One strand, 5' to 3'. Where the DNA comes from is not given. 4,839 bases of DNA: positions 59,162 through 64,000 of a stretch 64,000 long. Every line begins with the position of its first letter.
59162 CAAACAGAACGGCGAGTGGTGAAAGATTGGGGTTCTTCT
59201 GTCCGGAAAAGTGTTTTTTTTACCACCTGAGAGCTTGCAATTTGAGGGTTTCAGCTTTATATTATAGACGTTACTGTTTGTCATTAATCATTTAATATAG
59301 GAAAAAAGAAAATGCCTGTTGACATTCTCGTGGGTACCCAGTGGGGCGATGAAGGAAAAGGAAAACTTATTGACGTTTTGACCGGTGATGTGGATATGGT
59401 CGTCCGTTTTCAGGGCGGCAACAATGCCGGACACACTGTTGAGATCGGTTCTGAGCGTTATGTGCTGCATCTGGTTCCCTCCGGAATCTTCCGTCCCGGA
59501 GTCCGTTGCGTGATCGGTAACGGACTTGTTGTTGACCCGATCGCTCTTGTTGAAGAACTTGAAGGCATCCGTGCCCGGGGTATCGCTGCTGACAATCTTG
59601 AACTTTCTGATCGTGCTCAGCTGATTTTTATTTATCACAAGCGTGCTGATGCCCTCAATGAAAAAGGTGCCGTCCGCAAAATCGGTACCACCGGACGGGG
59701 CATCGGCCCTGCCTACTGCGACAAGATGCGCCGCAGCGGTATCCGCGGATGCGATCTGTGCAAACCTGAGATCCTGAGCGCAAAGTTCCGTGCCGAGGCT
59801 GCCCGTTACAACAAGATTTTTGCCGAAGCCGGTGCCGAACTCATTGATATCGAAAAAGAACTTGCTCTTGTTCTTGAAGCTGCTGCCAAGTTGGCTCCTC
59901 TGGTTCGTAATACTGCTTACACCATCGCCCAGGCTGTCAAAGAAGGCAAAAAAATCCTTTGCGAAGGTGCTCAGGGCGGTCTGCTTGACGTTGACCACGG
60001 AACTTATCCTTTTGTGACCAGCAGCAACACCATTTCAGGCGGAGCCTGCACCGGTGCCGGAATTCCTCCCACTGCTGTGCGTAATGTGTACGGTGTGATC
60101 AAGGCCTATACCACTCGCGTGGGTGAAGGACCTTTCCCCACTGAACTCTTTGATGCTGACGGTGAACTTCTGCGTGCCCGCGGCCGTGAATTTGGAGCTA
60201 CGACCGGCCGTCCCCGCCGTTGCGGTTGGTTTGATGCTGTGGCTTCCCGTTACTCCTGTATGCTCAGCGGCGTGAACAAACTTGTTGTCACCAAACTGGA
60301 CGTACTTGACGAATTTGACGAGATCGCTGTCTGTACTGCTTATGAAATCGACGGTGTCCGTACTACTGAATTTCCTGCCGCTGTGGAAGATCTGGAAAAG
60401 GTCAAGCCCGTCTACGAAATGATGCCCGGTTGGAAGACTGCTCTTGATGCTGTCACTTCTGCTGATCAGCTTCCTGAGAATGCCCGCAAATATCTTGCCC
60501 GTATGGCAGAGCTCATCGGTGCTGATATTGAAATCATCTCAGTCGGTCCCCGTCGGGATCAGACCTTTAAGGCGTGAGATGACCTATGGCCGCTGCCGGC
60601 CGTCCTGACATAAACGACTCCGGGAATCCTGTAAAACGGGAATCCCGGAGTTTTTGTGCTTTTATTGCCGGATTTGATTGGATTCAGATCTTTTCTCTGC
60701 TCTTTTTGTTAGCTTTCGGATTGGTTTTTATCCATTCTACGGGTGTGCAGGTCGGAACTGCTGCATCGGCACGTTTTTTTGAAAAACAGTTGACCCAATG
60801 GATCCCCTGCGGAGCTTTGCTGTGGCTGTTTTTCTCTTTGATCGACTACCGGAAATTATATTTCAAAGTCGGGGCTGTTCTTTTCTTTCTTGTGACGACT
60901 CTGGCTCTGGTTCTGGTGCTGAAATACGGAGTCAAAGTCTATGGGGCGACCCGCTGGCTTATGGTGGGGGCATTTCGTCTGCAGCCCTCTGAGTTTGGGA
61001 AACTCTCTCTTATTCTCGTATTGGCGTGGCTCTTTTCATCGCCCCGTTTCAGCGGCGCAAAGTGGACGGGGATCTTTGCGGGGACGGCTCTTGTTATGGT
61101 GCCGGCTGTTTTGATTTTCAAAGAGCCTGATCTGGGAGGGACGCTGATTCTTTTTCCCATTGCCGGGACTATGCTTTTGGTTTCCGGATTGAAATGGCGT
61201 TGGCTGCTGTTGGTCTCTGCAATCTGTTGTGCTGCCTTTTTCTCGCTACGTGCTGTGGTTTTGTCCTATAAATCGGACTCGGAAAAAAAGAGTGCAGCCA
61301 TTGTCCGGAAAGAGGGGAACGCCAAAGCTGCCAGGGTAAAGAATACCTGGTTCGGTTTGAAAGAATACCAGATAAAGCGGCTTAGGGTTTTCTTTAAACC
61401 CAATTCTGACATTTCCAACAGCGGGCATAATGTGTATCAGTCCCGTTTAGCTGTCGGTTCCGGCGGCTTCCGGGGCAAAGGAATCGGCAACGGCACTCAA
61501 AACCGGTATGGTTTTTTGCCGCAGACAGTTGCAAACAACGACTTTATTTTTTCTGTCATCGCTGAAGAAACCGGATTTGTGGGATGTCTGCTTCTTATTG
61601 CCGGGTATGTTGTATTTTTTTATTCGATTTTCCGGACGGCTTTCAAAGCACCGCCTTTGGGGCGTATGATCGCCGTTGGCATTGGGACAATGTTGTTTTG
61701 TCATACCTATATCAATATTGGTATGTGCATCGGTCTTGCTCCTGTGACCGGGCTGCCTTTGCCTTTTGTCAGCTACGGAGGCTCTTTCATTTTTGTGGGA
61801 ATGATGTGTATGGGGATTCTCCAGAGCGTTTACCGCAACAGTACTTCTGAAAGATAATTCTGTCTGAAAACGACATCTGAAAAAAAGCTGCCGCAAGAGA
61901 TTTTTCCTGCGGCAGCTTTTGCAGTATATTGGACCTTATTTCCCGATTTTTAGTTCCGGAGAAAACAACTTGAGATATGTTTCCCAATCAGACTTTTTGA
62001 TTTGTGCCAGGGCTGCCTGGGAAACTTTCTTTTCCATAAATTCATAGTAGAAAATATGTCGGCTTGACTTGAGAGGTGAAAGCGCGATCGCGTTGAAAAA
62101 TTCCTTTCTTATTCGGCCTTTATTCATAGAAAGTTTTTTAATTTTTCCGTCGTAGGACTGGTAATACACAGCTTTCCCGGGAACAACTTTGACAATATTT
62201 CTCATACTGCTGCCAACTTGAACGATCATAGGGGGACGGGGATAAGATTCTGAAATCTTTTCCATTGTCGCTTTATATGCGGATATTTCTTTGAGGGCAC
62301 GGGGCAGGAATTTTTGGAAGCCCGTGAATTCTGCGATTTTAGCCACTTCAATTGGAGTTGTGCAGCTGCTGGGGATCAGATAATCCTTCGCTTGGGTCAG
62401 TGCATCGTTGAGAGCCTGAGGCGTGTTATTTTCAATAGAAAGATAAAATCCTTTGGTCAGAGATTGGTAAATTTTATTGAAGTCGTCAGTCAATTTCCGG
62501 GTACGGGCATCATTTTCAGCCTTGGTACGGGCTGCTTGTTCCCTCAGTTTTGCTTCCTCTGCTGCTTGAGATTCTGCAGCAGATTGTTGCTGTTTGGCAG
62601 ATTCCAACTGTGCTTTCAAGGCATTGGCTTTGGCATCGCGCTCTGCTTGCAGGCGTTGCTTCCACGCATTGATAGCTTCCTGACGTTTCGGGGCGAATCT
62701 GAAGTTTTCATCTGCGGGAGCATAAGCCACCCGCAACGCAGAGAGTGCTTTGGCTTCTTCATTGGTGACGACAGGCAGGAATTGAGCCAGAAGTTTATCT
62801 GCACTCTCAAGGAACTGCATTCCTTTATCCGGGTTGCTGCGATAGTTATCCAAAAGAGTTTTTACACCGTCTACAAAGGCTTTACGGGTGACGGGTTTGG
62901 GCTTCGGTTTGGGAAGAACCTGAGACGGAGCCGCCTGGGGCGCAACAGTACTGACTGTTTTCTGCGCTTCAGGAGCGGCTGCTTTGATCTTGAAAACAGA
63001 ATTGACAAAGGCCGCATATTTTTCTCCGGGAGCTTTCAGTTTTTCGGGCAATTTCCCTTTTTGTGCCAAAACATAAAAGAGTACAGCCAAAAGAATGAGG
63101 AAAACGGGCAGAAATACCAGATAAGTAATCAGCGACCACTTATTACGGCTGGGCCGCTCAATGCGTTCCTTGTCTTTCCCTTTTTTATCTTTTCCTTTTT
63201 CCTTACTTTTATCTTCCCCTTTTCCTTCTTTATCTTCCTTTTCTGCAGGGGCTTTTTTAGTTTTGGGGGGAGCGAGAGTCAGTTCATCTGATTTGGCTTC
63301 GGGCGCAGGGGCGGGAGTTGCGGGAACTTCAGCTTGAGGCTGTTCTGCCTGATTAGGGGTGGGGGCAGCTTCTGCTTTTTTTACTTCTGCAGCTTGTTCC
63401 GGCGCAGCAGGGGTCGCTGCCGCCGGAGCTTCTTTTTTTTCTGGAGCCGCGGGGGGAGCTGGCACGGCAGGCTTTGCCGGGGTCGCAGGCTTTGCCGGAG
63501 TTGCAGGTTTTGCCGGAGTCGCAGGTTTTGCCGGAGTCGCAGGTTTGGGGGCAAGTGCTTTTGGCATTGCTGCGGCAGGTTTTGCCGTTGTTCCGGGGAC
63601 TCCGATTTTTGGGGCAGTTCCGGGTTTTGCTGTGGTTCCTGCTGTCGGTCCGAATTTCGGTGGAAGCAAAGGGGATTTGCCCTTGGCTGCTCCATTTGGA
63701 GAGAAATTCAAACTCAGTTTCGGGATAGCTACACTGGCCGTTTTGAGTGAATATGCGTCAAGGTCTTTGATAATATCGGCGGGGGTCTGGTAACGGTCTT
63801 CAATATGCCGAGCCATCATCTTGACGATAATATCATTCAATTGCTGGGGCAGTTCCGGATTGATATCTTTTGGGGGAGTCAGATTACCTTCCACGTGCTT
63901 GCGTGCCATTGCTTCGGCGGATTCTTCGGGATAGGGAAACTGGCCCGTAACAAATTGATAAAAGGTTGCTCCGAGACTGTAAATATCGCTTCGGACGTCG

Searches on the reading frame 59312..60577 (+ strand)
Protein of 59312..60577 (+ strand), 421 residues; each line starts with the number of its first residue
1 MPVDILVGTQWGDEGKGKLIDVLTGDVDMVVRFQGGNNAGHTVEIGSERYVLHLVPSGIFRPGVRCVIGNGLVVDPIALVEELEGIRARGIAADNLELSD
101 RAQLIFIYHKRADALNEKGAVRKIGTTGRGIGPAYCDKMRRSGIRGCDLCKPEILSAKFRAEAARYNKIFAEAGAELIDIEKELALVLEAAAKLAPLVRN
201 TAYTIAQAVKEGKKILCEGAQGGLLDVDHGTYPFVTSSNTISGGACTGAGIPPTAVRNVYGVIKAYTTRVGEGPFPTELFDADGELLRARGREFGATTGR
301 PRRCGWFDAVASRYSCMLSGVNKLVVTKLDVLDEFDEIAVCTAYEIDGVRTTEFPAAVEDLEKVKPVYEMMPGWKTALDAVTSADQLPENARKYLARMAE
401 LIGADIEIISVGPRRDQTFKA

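Call 59: search_protein_families(library=ncbifam, proteins=[window:59312-60577:+], max_evalue=1e-10)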
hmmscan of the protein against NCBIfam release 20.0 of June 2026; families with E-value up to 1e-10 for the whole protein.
window:59312-60577:+ (421 aa): 6 families
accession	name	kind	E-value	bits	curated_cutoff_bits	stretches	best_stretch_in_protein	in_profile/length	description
NF002223.0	PRK01117.1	equivalog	1.1e-176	587.9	402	1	2-419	2-422/430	adenylosuccinate synthase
TIGR00184.1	purA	equivalog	3.9e-156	520.2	395.55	1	5-419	1-418/425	adenylosuccinate synthase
NF010355.0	PRK13783.1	equivalog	1.4e-114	383.4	445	1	6-418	5-401/404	adenylosuccinate synthase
NF010357.0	PRK13785.1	equivalog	3.8e-104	348.9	700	1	6-419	5-448/455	adenylosuccinate synthase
NF003295.0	PRK04293.1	equivalog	2.2e-69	233.9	368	2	192-360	147-311/337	adenylosuccinate synthetase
NF038379.2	amino_Aden_PurZ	exception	5.6e-33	114.4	300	1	3-310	1-283/293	succino-amino-deoxyadenylate synthase PurZ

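Call 60: find_homologous_proteins(query=window:59312-60577:+, max_evalue=1e-80)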
Query window:59312-60577:+ (421 aa): 7998 proteins with E <= 1e-80 among 8000 candidates; the best 120 are listed.
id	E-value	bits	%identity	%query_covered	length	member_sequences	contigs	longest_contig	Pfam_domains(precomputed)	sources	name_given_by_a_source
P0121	1.1e-279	945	100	100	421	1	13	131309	PF00709.28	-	-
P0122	5.8e-279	943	100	100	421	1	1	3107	PF00709.28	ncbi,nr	ncbi:MAG: adenylosuccinate synthase [Lentisphaeria bacterium]|nr:adenylosuccinate synthase [Lentisph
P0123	9.9e-278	939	99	100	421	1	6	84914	PF00709.28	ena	-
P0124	1.5e-275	931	98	100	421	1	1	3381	PF00709.28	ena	-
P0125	1.9e-274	928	97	100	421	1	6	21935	PF00709.28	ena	-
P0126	2.0e-274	928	97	100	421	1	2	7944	PF00709.28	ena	-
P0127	2.0e-274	928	97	100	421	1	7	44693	PF00709.28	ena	-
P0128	1.2e-273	925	97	100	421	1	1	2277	PF00709.28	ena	-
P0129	1.6e-271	918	95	100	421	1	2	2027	PF00709.28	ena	-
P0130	1.6e-271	918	95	100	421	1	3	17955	PF00709.28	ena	-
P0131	2.1e-271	918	96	100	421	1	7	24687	PF00709.28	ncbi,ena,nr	ncbi:MAG: adenylosuccinate synthase [Lentisphaeria bacterium]|nr:adenylosuccinate synthase [Lentisph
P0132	2.1e-271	918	96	100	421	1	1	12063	PF00709.28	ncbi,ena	-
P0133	3.3e-271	917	96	100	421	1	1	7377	PF00709.28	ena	-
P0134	3.6e-271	917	96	100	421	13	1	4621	PF00709.28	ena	-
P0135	5.1e-271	917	96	100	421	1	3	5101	PF00709.28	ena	-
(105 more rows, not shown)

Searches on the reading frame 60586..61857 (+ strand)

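Call 59: search_protein_families(library=ncbifam, proteins=[window:60586-61857:+], max_evalue=1e-10)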
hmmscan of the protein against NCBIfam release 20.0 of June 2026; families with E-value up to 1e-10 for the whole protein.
window:60586-61857:+ (423 aa): 6 families
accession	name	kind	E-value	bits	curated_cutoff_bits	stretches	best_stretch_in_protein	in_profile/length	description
TIGR02210.1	rodA_shape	equivalog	3.6e-97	325.7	336.7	1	31-418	1-355/357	rod shape-determining protein RodA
TIGR02614.1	ftsW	equivalog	7.7e-73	245.6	337.5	1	31-418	1-356/357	putative lipid II flippase FtsW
TIGR02615.1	spoVE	exception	9.8e-60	202.9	448.8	2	259-417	198-354/354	stage V sporulation protein E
NF008060.0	PRK10794.1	equivalog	1.5e-54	185.4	590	2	254-416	198-360/370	peptidoglycan glycosyltransferase MrdB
NF037961.1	RodA_shape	subfamily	1.6e-48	166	150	1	31-404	1-396/415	rod shape-determining protein RodA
NF008042.0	PRK10774.1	equivalog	7.7e-37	127.2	493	2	260-411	232-384/405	cell division protein FtsW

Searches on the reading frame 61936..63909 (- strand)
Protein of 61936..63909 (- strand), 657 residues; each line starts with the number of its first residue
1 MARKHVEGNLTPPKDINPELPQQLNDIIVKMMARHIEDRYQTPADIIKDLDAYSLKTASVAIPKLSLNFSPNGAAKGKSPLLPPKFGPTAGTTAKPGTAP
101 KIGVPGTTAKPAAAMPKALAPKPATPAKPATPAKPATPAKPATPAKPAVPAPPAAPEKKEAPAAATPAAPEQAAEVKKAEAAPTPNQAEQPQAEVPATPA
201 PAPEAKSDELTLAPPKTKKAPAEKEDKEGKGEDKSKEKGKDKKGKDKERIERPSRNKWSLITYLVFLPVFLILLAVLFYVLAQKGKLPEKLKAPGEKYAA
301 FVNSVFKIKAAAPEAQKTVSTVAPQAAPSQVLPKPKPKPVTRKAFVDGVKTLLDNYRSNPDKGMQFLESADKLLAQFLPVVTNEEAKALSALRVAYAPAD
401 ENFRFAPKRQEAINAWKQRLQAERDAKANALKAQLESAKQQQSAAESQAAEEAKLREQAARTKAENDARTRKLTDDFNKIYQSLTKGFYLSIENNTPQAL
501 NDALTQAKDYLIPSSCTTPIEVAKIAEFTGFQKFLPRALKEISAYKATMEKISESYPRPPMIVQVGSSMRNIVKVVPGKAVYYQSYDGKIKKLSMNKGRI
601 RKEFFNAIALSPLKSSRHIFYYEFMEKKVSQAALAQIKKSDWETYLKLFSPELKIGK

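Call 59: search_protein_families(library=ncbifam, proteins=[window:61936-63909:-], max_evalue=1e-10)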
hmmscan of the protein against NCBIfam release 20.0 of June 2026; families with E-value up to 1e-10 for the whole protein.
window:61936-63909:- (657 aa): 1 family
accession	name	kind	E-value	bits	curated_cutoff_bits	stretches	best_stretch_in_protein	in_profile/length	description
NF033483.0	PknB_PASTA_kin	equivalog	1e-12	47.9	450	0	2-57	217-272/563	Stk1 family PASTA domain-containing Ser/Thr kinase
